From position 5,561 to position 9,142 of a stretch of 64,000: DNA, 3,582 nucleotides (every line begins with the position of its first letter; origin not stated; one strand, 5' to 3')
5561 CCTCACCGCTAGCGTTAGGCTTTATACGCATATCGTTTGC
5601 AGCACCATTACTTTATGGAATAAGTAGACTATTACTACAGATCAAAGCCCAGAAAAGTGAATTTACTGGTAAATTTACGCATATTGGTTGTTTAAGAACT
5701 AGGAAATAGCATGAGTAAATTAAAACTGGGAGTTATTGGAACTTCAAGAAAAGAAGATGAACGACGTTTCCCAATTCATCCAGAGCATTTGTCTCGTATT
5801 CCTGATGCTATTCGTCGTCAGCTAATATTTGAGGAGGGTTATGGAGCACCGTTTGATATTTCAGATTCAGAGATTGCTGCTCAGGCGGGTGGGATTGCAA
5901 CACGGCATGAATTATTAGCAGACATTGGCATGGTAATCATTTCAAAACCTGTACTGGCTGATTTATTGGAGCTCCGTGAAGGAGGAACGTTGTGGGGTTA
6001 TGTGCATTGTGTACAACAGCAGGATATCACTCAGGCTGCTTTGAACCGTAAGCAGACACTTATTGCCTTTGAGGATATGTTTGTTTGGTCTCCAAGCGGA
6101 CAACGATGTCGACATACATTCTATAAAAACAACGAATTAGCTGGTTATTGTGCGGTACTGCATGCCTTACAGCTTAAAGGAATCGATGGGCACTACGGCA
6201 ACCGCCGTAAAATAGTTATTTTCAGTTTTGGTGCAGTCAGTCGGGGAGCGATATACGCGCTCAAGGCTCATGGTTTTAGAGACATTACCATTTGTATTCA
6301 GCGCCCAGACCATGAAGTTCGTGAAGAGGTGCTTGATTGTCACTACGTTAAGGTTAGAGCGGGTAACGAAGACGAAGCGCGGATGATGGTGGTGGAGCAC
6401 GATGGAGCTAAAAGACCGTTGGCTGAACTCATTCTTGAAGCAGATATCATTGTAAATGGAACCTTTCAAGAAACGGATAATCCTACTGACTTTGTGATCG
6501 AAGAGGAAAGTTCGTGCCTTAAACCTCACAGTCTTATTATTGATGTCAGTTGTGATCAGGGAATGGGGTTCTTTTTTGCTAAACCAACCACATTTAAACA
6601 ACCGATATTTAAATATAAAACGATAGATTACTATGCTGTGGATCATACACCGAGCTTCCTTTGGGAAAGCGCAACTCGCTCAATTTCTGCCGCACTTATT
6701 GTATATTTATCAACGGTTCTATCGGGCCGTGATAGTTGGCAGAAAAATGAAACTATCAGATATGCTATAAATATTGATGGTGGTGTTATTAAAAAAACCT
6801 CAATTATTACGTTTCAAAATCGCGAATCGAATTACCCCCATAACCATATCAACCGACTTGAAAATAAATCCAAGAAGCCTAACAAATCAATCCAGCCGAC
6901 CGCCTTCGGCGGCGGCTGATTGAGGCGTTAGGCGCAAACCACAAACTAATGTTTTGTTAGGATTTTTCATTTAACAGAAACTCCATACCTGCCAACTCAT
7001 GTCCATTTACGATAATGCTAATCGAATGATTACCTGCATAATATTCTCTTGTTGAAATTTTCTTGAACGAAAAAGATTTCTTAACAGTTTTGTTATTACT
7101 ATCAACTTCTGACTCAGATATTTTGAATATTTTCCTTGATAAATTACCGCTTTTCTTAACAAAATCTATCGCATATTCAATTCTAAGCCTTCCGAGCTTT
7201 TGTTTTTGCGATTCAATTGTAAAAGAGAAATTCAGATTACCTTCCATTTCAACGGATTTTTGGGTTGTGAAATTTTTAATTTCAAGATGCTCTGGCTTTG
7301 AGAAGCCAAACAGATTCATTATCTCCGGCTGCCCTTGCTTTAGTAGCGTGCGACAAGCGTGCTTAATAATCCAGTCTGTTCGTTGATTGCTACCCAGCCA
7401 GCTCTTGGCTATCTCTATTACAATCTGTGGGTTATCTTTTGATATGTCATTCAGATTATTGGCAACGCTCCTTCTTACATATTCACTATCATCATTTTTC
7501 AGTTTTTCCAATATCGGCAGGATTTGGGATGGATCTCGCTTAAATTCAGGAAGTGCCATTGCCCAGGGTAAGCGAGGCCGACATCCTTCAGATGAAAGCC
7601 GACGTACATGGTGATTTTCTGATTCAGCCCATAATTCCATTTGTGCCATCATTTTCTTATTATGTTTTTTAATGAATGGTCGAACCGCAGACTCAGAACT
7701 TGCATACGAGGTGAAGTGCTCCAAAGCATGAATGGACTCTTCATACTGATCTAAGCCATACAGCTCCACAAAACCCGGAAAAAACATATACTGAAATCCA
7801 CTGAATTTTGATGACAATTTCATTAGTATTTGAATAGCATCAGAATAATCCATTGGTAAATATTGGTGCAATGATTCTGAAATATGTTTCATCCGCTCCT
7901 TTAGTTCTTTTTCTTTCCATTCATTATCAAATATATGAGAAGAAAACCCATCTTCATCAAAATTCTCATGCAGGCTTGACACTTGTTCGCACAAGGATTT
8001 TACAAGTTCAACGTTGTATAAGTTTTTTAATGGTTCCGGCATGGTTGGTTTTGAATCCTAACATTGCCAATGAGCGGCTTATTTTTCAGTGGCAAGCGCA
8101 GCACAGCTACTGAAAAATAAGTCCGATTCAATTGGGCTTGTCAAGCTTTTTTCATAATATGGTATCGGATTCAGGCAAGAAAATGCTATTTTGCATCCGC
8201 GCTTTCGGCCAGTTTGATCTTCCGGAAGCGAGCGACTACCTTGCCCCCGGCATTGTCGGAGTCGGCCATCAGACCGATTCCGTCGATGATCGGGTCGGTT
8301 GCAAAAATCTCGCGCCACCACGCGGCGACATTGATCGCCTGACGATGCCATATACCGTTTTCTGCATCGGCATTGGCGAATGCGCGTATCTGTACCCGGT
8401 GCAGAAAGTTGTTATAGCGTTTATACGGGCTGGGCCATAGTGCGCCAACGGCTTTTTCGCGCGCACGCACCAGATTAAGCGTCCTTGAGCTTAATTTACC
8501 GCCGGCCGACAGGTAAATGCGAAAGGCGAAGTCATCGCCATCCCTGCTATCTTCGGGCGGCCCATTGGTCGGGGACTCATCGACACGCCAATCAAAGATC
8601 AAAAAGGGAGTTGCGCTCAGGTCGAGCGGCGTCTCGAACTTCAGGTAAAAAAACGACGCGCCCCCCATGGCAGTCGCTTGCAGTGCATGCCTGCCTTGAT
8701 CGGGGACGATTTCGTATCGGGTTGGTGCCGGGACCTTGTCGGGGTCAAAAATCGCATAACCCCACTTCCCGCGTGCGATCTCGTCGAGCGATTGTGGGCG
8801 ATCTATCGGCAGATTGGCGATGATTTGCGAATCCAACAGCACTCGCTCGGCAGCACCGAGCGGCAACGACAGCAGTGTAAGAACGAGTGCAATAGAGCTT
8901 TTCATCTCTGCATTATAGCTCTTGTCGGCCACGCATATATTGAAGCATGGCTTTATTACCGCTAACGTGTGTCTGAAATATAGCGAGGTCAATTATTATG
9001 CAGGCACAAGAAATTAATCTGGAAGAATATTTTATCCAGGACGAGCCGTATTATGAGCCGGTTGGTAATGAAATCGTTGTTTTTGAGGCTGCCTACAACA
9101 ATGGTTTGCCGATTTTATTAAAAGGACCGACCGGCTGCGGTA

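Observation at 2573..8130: Degenerate chromosomal integron: broken intI, attI-like region and at least three cassettes with a conserved attC family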

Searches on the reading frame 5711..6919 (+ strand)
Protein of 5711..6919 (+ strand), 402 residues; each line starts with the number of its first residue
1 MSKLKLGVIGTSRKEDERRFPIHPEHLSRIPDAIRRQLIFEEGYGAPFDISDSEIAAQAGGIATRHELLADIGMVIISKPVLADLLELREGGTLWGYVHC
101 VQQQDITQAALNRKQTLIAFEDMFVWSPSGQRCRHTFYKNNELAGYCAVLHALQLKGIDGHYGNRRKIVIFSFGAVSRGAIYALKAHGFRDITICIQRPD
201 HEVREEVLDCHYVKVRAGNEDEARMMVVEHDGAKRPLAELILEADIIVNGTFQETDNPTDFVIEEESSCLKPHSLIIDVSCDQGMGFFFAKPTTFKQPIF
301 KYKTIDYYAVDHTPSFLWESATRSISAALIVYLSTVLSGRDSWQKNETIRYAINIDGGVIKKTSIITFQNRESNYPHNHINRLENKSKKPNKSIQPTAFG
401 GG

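Call 5: search_protein_families(library=pfam, proteins=[window:5711-6919:+], max_evalue=0.01)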
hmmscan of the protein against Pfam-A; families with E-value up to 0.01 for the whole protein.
window:5711-6919:+ (402 aa): 2 families
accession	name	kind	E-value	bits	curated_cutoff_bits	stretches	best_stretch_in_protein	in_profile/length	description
PF01262.27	AlaDh_PNT_C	-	1.5e-11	44.6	23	1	212-360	75-211/214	Alanine dehydrogenase/PNT, C-terminal domain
PF05222.21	AlaDh_PNT_N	-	1.2e-09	39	30.4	1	13-123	6-117/136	Alanine dehydrogenase/PNT, N-terminal domain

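Call 7: search_protein_families(library=ncbifam, proteins=[window:5711-6919:+], max_evalue=0.01)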
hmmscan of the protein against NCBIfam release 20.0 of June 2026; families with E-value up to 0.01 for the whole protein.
window:5711-6919:+ (402 aa): 3 families
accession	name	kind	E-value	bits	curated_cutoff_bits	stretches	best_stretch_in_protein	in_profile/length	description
TIGR00518.1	alaDH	equivalog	1.1e-17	64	391.85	2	236-366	223-355/370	alanine dehydrogenase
NF006942.0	PRK09424.1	equivalog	8.3e-06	24.8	383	1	12-328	8-330/510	Re/Si-specific NAD(P)(+) transhydrogenase subunit alpha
TIGR00561.1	pntA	equivalog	0.0004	19.2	444.4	1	14-307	9-311/511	Re/Si-specific NAD(P)(+) transhydrogenase subunit alpha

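Call 33: search_protein_families(library=padloc, proteins=[window:5711-6919:+], max_evalue=0.01)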
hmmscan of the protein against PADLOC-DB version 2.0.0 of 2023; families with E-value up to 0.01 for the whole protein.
window:5711-6919:+ (402 aa): 0 families

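Call 77: find_homologous_proteins(query=window:5711-6919:+, max_evalue=1e-20)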
Query window:5711-6919:+ (402 aa): 6426 proteins with E <= 1e-20 among 8000 candidates; the best 120 are listed.
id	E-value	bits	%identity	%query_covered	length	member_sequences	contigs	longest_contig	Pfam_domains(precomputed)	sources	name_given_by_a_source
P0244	1.7e-273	924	100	100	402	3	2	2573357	PF05222.22,PF01262.28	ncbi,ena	-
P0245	6.2e-237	804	91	96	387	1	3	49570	PF05222.22,PF01262.28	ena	-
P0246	9.3e-233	790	89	94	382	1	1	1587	PF05222.22,PF01262.28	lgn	-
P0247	2.8e-227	772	86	98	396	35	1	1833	PF05222.22,PF01262.28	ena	-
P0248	8.0e-227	771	86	96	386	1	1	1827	PF05222.22,PF01262.28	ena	-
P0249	3.1e-223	759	85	96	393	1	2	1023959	PF05222.22,PF01262.28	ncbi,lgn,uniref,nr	ncbi:alanine dehydrogenase [Sulfurovum sp. TSL6]|uniref:N(5)-(carboxyethyl)ornithine synthase n=1 Ta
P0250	3.8e-222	755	83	98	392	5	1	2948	PF05222.22,PF01262.28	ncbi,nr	ncbi:MAG: N(5)-(carboxyethyl)ornithine synthase [Gammaproteobacteria bacterium]|nr:N(5)-(carboxyethy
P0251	1.8e-221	753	85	96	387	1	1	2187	PF05222.22,PF01262.28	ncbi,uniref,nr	ncbi:N(5)-(carboxyethyl)ornithine synthase [Microbulbifer sp. 2205BS26-8]|uniref:N(5)-(carboxyethyl)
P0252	6.8e-221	751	83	96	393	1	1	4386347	PF05222.22,PF01262.28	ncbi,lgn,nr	ncbi:MAG: N5-(carboxyethyl)ornithine synthase [Methyloprofundus sp.]|nr:MAG: N5-(carboxyethyl)ornith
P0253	8.8e-221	751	84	96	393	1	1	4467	PF05222.22,PF01262.28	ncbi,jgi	-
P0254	1.6e-220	750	83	96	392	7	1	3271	PF05222.22,PF01262.28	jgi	-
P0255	2.1e-220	750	82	98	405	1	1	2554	PF05222.22,PF01262.28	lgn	-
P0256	4.7e-220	748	84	95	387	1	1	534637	PF05222.22,PF01262.28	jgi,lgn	jgi:alanine dehydrogenase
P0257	5.6e-220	748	83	96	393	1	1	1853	PF05222.22,PF01262.28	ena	-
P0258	2.4e-219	746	82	98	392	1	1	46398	PF05222.22,PF01262.28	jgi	-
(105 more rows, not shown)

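Call 78: find_encoding_contigs(protein=P0245, flank=6000, max_places=2)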
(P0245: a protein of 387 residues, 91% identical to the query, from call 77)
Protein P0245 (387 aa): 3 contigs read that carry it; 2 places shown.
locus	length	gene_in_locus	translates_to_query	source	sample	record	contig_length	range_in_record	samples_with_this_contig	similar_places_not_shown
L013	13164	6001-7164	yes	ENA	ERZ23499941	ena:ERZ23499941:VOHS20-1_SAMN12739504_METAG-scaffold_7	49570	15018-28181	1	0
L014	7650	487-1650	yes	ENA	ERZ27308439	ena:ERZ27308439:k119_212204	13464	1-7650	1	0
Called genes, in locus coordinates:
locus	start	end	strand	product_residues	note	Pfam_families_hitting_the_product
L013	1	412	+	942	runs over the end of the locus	PF00133:tRNA-synt_1, PF01921:tRNA-synt_1f (faint), PF09334:tRNA-synt_1g, PF01406:tRNA-synt_1e (weak), PF08264:Anticodon_1, PF06827:zf-FPG_IleRS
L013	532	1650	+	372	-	-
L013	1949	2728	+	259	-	-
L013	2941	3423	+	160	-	PF01252:Peptidase_A8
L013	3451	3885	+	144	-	PF00254:FKBP_C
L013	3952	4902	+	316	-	PF02401:LYTB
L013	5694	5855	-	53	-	-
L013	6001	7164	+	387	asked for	PF05222:AlaDh_PNT_N, PF01262:AlaDh_PNT_C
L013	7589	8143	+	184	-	PF07963:N_methyl (weak), PF12019:GspH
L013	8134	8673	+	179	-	-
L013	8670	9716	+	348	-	PF07963:N_methyl (weak), PF16074:PilW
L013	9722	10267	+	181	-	PF14341:PilX_N, PF13681:PilX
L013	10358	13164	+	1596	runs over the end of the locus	PF28373:PilY1_homolog_dom, PF05567:T4P_PilY1 (faint)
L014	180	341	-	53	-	-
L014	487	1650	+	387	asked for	PF05222:AlaDh_PNT_N, PF01262:AlaDh_PNT_C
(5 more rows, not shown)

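Call 79: find_encoding_contigs(protein=P0250, flank=6000, max_places=1)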
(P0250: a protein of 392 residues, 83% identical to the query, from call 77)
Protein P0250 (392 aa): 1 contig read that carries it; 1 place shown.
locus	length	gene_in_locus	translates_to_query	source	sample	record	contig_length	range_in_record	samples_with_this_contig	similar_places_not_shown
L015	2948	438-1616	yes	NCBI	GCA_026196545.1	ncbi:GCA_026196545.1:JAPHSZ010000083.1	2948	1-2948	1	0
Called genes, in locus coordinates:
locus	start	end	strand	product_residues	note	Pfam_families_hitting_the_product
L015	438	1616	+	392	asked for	PF05222:AlaDh_PNT_N, PF01262:AlaDh_PNT_C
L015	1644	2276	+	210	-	PF01914:MarC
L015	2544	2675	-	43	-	-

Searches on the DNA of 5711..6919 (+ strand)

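Call 81: search_with_rna_model(model_id=R1, sources=[L013, L014, L015], max_evalue=5, show_alignments=3)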
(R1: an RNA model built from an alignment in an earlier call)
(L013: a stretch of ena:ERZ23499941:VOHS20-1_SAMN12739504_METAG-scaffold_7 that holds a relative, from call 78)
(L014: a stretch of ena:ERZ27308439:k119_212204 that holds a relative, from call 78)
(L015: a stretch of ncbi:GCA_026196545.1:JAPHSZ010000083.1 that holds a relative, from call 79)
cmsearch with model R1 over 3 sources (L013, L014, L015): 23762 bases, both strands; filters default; matches with E-value up to 5: 0.
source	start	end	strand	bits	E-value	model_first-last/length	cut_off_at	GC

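Call 85: search_with_rna_model(model_id=R1, source=L013, start=5500, end=7700, filters=off, max_evalue=10, show_alignments=2)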
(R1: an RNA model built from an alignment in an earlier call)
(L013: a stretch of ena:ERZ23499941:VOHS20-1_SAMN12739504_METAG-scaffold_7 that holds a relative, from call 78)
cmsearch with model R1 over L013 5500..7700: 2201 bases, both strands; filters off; matches with E-value up to 10: 7.
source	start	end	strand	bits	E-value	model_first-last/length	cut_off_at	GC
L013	6490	6511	-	6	1.4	1-60/60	no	0.23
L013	7168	7254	+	5.6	1.7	1-60/60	no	0.57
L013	5772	5804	+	4.8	2.8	1-60/60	no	0.42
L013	7628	7662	+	4.3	3.7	1-60/60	no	0.29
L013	7628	7662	-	4.2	3.9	1-60/60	no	0.29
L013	7544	7569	+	3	7.7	1-60/60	no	0.35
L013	5772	5804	-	2.9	8.4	1-60/60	no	0.42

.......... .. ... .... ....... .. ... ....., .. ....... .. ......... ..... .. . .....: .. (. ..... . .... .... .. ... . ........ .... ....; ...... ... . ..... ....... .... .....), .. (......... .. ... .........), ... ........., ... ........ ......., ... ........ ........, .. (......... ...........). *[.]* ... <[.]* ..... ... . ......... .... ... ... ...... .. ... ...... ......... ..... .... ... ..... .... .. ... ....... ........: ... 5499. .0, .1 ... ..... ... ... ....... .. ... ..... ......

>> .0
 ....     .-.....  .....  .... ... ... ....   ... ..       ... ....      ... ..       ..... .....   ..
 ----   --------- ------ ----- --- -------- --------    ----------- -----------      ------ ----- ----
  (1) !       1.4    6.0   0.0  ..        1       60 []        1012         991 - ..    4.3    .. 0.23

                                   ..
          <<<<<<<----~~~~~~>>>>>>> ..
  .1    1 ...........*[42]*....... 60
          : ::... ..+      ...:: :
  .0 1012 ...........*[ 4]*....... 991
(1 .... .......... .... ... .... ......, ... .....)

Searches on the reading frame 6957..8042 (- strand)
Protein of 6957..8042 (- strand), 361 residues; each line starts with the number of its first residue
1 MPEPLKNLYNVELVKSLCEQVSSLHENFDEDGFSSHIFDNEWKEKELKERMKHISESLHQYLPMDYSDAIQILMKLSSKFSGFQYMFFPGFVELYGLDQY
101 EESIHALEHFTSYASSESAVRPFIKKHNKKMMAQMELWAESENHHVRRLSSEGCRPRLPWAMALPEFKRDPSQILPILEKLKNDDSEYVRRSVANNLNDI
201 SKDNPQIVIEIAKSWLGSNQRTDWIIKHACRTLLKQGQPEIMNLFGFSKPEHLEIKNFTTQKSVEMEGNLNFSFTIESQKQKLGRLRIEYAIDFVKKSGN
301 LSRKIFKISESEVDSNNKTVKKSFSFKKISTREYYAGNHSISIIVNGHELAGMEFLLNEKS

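Call 5: search_protein_families(library=pfam, proteins=[window:6957-8042:-], max_evalue=0.01)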
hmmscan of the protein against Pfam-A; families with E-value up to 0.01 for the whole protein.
window:6957-8042:- (361 aa): 2 families
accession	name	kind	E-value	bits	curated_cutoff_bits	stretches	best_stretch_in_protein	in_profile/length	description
PF08713.17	DNA_alkylation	-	1.3e-07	32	21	1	115-231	106-211/213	DNA alkylation repair enzyme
PF02985.28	HEAT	-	0.00047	20.6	23.5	1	174-202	1-29/31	HEAT repeat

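Call 7: search_protein_families(library=ncbifam, proteins=[window:6957-8042:-], max_evalue=0.01)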
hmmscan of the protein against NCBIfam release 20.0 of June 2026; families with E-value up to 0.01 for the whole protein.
window:6957-8042:- (361 aa): 0 families

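Call 33: search_protein_families(library=padloc, proteins=[window:6957-8042:-], max_evalue=0.01)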
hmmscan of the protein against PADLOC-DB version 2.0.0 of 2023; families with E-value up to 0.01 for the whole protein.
window:6957-8042:- (361 aa): 1 family
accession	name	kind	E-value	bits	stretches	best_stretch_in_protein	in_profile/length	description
PDLC00416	ThsA1|ThsA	-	0.00059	17.5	1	45-140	30-125/226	STALD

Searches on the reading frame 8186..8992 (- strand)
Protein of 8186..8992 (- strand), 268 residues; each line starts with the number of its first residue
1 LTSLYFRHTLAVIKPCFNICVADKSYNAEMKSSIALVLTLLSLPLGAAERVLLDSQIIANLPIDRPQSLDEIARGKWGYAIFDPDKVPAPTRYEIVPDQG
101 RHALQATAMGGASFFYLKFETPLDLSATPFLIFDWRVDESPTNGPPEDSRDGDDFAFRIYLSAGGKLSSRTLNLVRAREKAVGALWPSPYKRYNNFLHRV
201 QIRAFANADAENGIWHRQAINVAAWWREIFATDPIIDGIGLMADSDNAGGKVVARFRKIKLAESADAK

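Call 5: search_protein_families(library=pfam, proteins=[window:8186-8992:-], max_evalue=0.01)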
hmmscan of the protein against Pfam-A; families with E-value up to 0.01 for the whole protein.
window:8186-8992:- (268 aa): 1 family
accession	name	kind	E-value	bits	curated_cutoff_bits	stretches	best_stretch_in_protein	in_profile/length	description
PF11249.13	DUF3047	-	6.6e-28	98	27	1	86-259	10-197/198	Protein of unknown function (DUF3047)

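Call 7: search_protein_families(library=ncbifam, proteins=[window:8186-8992:-], max_evalue=0.01)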
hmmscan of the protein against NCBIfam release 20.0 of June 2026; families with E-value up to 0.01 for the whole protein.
window:8186-8992:- (268 aa): 0 families

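Call 11: find_related_loci(query=window:8186-8992:-, collection=genome_contigs, flank=10000)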
Query window:8186-8992:- (268 aa) in genome_contigs; peptide patterns used: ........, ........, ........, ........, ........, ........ (x = any residue, [..] = any of these).
65 stretches matched a pattern; 3 encode a relative of the query (tblastn E <= 1e-3); 2 distinct loci.
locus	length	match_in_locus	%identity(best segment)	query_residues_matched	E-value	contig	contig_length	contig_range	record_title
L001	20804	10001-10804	94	1-268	3e-171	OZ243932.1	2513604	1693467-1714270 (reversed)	MAG: Gammaproteobacteria bacterium isolate ffeaa439-3c0d-421e-ab0e-4cac94896a28 genome assembly, chromosome: 1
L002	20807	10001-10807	82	1-268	2e-147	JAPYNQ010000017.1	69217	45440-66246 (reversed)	MAG: Gammaproteobacteria bacterium isolate r_call15 Seq17, whole genome shotgun sequence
